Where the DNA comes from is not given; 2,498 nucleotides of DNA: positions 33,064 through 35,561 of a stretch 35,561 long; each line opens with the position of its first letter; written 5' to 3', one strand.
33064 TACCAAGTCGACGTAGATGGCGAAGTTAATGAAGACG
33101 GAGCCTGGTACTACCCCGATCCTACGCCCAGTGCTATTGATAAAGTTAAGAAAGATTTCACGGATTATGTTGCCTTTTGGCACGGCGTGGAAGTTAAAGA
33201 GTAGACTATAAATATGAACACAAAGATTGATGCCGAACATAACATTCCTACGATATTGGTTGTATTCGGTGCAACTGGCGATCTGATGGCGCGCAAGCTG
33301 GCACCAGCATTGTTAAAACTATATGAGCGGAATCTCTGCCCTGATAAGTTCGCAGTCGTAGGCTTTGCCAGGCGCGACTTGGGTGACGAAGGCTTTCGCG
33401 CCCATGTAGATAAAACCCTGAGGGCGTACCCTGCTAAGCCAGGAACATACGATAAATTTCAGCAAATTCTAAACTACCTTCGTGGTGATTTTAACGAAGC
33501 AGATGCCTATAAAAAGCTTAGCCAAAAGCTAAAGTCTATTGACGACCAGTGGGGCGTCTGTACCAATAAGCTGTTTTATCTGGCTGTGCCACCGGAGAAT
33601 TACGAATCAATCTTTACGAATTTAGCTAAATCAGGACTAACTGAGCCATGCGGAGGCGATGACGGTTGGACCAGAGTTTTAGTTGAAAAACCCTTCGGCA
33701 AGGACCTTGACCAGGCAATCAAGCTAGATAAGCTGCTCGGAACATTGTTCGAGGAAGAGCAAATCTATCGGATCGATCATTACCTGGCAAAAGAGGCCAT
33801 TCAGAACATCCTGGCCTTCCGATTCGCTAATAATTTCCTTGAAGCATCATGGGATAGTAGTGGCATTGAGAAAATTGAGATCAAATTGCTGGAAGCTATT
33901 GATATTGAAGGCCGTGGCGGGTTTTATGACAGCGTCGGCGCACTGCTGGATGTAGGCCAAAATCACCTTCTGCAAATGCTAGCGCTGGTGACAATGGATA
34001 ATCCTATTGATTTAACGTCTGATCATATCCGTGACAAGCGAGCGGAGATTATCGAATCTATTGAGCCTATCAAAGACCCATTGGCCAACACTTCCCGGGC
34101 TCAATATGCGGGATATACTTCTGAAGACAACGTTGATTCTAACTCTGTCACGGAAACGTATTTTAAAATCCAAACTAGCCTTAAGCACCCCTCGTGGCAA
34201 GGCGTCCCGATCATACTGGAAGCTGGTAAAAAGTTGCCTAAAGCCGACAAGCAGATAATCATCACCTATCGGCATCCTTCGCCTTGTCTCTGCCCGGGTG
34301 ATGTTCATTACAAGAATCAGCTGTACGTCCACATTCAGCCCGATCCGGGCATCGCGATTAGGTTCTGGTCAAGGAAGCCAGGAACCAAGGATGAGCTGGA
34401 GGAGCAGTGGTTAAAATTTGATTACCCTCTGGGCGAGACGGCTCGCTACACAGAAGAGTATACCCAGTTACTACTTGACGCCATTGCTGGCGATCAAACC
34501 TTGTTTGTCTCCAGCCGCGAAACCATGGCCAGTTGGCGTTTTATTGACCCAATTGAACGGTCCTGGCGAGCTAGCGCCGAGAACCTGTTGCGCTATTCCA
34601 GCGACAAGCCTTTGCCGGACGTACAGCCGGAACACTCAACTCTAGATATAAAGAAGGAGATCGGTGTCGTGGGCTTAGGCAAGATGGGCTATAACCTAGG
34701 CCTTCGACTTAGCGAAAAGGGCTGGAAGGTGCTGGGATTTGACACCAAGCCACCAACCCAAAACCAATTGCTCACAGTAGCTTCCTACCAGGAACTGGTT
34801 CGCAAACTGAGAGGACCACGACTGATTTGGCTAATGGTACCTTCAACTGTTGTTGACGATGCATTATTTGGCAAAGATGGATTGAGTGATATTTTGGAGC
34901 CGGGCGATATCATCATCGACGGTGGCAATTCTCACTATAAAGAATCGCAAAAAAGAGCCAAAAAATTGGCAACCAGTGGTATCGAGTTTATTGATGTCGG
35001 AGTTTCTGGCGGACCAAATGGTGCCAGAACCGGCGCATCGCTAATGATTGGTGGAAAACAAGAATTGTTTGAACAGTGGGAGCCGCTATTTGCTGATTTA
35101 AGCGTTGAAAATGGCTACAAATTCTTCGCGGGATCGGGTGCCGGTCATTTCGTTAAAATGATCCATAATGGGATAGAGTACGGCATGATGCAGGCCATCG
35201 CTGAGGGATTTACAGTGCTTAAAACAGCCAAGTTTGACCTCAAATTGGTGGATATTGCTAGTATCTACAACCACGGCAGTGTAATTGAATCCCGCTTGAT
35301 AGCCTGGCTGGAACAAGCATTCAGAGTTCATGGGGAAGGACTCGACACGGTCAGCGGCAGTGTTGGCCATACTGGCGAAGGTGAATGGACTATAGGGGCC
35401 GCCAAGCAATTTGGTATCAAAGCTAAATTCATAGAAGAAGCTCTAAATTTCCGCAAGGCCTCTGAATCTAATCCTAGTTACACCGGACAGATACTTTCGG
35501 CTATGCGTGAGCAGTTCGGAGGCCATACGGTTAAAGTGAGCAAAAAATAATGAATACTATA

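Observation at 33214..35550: Single-polypeptide fusion of G6P dehydrogenase and 6-phosphogluconate dehydrogenase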

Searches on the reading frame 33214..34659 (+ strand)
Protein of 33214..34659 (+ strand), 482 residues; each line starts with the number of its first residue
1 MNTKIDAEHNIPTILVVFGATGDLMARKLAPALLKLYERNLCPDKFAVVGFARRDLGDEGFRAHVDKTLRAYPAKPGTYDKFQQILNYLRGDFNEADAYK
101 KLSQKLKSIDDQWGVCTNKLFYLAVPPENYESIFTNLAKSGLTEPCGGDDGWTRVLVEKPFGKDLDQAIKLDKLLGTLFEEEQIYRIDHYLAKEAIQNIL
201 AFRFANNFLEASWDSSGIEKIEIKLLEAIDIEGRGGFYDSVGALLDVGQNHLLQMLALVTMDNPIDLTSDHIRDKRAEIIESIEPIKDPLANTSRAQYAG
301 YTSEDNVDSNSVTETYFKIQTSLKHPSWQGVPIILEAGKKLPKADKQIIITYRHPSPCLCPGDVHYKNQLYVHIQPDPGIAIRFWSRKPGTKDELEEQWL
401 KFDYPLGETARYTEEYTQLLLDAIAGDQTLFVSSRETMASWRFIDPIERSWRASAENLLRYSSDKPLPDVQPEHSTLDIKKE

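Call 20: search_solved_structures(query=window:33214-34659:+, show_alignments=2, max_evalue=1e-20)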
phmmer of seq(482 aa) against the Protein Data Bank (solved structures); distinct sequences matched with E-value up to 1e-20: 42.
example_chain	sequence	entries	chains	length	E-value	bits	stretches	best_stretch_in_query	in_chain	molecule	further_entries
9emm_A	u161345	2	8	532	1.7e-85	290.9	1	12-458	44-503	Glucose-6-phosphate 1-dehydrogenase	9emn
6va9_A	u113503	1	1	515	3e-76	260.4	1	6-448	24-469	Glucose-6-phosphate 1-dehydrogenase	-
9vp5_A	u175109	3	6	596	8.5e-76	258.9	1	9-448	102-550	Glucose-6-phosphate 1-dehydrogenase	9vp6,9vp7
7zhy_A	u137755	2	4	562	9.6e-76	258.7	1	9-448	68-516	Glucose-6-phosphate 1-dehydrogenase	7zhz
1qki_A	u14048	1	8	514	1.5e-75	258.1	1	6-448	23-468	GLUCOSE-6-PHOSPHATE 1-DEHYDROGENASE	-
6e07_L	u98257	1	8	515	1.5e-75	258.1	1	6-448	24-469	Glucose-6-phosphate 1-dehydrogenase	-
7zhx_A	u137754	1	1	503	1.7e-75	258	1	11-448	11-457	Glucose-6-phosphate 1-dehydrogenase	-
7zht_A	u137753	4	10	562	1.8e-75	257.8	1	9-448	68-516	Glucose-6-phosphate 1-dehydrogenase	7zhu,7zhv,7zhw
6va8_A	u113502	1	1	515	3.1e-75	257.1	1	6-448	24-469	Glucose-6-phosphate 1-dehydrogenase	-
7zve_G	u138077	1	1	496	3.4e-75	256.9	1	6-448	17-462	Glucose-6-phosphate 1-dehydrogenase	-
7zve_C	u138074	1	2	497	3.4e-75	256.9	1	6-448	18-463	Glucose-6-phosphate 1-dehydrogenase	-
7zve_B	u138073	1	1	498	3.5e-75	256.9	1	6-448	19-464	Glucose-6-phosphate 1-dehydrogenase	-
7zve_D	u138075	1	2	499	3.5e-75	256.9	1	6-448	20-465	Glucose-6-phosphate 1-dehydrogenase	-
7zve_E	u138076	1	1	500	3.5e-75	256.9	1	6-448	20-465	Glucose-6-phosphate 1-dehydrogenase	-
7zve_A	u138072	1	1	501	3.5e-75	256.9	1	6-448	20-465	Glucose-6-phosphate 1-dehydrogenase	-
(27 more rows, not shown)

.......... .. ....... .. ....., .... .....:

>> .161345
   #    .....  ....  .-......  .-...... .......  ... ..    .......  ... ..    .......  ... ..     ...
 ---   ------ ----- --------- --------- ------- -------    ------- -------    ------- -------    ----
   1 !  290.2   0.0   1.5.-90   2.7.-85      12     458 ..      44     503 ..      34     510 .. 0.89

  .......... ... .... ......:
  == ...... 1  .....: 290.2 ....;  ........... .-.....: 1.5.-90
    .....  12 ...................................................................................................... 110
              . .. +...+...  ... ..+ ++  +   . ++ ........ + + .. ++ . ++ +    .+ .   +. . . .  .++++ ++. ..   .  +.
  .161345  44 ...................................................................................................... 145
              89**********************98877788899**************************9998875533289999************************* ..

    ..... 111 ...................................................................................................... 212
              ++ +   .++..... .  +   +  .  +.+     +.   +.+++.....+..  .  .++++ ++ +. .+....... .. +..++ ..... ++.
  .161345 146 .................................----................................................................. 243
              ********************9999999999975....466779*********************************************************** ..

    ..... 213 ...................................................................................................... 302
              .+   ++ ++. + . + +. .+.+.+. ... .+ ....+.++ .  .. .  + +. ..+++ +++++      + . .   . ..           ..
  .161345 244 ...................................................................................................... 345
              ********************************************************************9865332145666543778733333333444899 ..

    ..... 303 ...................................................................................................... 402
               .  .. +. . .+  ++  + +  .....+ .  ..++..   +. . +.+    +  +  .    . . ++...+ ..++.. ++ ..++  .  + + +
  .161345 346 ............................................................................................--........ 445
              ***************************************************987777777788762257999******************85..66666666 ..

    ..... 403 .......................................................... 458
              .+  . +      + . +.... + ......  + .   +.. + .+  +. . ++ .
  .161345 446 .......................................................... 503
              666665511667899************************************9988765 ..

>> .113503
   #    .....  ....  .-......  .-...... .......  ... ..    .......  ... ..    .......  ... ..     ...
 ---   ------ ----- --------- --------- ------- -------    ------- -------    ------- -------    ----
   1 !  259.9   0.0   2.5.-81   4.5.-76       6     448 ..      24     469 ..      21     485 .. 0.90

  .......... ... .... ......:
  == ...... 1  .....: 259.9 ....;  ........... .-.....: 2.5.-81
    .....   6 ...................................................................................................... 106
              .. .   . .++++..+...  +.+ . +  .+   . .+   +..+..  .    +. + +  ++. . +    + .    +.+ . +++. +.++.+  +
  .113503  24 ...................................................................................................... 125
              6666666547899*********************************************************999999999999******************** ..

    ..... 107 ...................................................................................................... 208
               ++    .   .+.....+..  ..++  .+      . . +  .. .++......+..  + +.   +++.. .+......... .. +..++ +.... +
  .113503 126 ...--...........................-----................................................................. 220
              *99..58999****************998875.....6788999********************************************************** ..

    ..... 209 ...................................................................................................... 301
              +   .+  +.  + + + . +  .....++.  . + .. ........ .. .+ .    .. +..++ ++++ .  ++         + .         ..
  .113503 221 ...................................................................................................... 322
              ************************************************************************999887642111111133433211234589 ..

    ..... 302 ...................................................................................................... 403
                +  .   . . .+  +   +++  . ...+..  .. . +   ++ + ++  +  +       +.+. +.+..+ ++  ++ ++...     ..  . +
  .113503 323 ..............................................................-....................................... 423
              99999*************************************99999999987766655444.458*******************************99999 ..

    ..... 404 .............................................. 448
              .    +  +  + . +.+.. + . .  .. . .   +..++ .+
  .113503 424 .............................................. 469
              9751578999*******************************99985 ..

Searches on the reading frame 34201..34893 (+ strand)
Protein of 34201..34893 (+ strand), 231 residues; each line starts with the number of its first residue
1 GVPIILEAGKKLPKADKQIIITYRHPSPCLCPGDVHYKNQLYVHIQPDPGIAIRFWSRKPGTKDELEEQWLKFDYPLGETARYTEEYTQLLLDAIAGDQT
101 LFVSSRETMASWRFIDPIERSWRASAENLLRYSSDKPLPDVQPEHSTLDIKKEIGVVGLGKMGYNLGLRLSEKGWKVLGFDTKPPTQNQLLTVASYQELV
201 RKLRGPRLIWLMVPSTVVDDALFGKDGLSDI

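Call 94: search_protein_representatives(protein=window:34201-34893:+)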
Query: 231 residues. Proteins with E-value up to 0.001 (for the whole library): 2644; up to 1e-10: 366; up to 1e-30: 18. The best 150 are listed.
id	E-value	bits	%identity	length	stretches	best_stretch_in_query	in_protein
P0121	1.2e-56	208.4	50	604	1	1-228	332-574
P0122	1.4e-48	182.0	43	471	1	1-230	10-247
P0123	1.1e-45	172.6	43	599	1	1-228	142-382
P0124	6.7e-45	169.9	42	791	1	1-229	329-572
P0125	1.1e-40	156.1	49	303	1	42-229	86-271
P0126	5.8e-40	153.8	42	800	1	1-221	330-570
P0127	6.1e-40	153.7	42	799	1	1-222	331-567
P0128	8.3e-40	153.3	39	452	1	7-229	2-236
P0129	2.1e-37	145.4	43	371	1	1-182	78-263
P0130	5.8e-36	140.7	41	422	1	23-221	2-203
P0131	1.7e-35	139.1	52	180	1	38-200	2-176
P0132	1.4e-34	136.2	36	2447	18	163-199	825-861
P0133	1.8e-34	135.8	41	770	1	1-219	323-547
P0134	2.3e-34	135.5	42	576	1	2-229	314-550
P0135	1.0e-33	133.3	50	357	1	1-133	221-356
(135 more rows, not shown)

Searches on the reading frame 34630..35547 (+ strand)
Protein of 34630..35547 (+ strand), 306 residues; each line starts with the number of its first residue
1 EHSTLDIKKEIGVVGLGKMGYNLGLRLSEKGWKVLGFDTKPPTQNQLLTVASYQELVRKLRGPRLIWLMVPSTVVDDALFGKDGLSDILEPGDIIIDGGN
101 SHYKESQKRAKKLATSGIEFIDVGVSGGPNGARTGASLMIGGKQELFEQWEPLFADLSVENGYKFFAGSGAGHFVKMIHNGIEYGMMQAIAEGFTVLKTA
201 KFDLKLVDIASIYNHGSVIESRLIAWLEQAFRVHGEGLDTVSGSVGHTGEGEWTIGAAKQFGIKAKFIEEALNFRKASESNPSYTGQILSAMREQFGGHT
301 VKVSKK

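Call 21: search_solved_structures(query=window:34630-35547:+, show_alignments=3, max_evalue=1e-10)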
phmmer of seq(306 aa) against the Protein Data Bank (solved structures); distinct sequences matched with E-value up to 1e-10: 34.
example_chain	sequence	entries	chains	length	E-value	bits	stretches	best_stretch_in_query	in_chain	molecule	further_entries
4e21_A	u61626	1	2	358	1.7e-55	191.6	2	9-158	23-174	6-phosphogluconate dehydrogenase (Decarboxylating)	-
8ihe_A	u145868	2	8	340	3.9e-54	187.1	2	10-157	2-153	Probable 6-phosphogluconate dehydrogenase,decarboxylating Gnd2 | 6-phosphogluconate dehydrogenase, NAD(+)-dependent, decarboxylating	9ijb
6vpb_A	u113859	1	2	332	8.8e-54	186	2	156-302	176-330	6-phosphogluconate dehydrogenase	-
10gw_A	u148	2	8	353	1.9e-52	181.6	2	156-302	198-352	6-phosphogluconate dehydrogenase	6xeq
2w90_A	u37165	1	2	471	5.3e-46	160.4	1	8-275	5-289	6-PHOSPHOGLUCONATE DEHYDROGENASE, DECARBOXYLATING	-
2w8z_A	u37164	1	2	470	5.4e-46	160.4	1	8-275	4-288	6-PHOSPHOGLUCONATE DEHYDROGENASE, DECARBOXYLATING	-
2iz0_A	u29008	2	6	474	8.4e-45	156.5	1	10-298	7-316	6-PHOSPHOGLUCONATE DEHYDROGENASE, DECARBOXYLATING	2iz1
2iyp_A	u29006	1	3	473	8.8e-45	156.4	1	10-298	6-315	6-PHOSPHOGLUCONATE DEHYDROGENASE, DECARBOXYLATING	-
2iyo_A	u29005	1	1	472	9e-45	156.4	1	10-298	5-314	6-PHOSPHOGLUCONATE DEHYDROGENASE, DECARBOXYLATING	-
2p4q_A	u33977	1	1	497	2.9e-44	154.7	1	7-275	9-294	6-phosphogluconate dehydrogenase, decarboxylating 1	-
3fwn_A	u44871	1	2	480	2.7e-43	151.6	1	7-278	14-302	6-phosphogluconate dehydrogenase, decarboxylating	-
2zyg_A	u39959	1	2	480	8.6e-43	149.9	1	7-278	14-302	6-phosphogluconate dehydrogenase, decarboxylating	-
2zya_A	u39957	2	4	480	1.4e-42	149.2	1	7-279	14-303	6-phosphogluconate dehydrogenase, decarboxylating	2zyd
7cb0_A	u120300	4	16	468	2.5e-42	148.4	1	9-276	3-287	6-phosphogluconate dehydrogenase, decarboxylating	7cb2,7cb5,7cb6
5uq9_A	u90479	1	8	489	4.1e-41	144.4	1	8-275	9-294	6-phosphogluconate dehydrogenase, decarboxylating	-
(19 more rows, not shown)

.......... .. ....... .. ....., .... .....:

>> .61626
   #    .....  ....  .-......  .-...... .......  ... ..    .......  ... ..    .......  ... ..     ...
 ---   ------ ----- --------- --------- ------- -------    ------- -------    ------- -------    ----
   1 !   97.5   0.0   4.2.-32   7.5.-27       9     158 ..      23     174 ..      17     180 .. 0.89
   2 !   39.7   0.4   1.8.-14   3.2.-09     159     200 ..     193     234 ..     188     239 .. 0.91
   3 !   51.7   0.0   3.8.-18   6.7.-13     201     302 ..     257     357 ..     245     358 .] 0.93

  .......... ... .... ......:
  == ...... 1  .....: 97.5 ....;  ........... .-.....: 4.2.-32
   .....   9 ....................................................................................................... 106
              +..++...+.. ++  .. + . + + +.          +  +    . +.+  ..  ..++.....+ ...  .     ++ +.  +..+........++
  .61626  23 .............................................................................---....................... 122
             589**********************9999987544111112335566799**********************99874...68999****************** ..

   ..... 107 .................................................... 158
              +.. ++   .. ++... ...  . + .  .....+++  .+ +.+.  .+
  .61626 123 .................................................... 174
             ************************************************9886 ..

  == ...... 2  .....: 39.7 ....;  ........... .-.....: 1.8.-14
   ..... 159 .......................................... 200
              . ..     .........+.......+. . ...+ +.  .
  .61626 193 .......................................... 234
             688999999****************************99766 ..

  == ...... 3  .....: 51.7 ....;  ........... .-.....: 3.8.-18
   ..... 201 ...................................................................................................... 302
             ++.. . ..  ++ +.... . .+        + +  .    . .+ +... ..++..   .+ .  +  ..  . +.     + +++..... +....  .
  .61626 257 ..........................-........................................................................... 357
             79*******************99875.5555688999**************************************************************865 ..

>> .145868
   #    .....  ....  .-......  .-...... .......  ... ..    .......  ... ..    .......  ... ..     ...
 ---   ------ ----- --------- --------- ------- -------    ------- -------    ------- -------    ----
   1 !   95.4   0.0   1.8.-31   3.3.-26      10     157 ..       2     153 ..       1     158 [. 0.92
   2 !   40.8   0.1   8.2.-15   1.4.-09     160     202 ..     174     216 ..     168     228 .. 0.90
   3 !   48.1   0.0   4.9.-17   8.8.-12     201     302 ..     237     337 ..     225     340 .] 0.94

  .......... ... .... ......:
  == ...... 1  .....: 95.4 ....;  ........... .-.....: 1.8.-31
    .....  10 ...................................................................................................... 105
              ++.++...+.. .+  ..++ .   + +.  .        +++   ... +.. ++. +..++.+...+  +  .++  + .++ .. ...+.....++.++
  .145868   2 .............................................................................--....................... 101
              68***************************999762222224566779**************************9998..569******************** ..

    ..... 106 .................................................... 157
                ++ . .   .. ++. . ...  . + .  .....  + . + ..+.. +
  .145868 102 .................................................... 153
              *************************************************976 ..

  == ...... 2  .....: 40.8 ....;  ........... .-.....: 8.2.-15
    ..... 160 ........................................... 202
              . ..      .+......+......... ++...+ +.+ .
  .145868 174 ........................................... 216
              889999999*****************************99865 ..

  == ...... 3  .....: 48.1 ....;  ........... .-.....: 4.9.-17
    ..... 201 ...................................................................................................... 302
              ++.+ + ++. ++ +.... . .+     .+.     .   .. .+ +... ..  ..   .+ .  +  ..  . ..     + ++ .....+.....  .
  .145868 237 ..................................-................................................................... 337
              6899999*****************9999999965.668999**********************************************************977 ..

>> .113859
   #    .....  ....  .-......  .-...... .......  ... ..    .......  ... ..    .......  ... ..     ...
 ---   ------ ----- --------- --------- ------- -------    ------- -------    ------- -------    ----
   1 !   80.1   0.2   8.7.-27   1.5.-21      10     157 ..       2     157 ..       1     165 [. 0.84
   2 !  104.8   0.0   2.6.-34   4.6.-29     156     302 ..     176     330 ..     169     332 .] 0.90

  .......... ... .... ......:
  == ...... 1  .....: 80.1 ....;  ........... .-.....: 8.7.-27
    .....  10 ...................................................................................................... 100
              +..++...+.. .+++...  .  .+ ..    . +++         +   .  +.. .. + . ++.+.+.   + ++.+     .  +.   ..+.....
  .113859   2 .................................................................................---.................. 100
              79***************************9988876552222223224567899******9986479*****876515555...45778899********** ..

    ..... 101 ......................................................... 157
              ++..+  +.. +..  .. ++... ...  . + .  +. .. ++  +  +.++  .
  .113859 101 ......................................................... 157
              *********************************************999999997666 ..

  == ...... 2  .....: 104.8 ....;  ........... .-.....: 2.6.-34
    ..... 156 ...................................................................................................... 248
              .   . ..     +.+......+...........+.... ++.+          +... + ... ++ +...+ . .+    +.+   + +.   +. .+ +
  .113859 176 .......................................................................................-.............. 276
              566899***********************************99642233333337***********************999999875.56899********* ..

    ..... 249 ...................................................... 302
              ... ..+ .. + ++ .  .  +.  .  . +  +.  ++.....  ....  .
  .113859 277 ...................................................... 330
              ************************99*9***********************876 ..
